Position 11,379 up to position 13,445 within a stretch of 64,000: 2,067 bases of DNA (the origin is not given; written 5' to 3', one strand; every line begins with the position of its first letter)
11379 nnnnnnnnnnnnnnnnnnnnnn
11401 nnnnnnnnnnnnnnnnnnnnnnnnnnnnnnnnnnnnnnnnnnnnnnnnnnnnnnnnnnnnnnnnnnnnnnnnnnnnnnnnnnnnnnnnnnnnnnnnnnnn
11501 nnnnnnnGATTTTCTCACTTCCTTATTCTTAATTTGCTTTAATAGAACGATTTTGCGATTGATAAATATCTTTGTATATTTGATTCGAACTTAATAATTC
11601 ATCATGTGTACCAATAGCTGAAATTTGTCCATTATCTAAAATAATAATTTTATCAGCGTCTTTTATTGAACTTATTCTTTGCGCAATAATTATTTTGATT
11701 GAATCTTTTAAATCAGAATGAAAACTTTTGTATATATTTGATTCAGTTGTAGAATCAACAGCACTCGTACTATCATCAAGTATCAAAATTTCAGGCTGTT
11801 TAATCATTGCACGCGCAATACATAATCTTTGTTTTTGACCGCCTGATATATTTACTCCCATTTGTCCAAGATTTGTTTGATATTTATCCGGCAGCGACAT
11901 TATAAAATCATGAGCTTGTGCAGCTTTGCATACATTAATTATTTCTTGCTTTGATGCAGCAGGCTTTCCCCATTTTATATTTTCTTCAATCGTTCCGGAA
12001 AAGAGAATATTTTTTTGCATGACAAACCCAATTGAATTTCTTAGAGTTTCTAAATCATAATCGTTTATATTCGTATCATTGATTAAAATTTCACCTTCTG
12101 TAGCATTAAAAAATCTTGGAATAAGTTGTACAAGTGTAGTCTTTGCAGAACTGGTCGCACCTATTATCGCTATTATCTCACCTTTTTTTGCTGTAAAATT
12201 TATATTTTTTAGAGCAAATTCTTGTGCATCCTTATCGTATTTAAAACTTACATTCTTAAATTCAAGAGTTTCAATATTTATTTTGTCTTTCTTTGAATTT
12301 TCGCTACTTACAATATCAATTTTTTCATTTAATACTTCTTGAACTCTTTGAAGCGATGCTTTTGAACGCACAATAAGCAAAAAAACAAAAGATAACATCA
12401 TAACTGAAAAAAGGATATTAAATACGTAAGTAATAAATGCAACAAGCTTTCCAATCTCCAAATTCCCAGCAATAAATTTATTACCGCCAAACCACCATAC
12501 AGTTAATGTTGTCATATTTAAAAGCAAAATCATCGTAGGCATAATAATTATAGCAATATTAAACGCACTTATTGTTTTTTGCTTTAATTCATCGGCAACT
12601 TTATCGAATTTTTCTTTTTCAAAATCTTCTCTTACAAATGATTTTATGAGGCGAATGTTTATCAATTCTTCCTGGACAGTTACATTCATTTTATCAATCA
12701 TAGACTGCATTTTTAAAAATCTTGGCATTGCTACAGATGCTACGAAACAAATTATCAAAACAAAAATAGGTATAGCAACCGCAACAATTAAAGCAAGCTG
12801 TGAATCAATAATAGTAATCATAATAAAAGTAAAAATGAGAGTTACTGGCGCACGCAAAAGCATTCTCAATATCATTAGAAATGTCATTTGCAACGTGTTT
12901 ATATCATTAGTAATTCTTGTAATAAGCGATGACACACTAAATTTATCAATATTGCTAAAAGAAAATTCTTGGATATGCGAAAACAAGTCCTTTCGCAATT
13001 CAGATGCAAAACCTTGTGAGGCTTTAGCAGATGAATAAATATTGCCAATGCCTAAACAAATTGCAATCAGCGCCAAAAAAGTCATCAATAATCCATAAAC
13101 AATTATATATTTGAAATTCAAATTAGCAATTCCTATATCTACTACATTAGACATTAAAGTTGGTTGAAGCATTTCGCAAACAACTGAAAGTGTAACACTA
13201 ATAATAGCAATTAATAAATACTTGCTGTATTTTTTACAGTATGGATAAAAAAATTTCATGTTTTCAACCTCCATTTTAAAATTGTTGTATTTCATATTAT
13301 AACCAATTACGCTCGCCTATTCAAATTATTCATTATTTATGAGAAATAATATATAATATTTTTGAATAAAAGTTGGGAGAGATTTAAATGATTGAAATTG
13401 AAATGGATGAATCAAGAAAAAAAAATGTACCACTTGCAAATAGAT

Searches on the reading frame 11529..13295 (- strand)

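Call 62: search_protein_families(library=pfam, proteins=[window:11529-13295:-], max_evalue=0.00001)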
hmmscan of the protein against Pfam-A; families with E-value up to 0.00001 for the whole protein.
window:11529-13295:- (588 aa): 2 families
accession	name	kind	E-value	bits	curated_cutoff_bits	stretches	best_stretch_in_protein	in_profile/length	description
PF00664.28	ABC_membrane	-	1.1e-40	140.5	28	1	27-296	1-271/274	ABC transporter transmembrane region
PF00005.33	ABC_tran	-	1.5e-28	100.5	25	1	362-511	1-137/137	ABC transporter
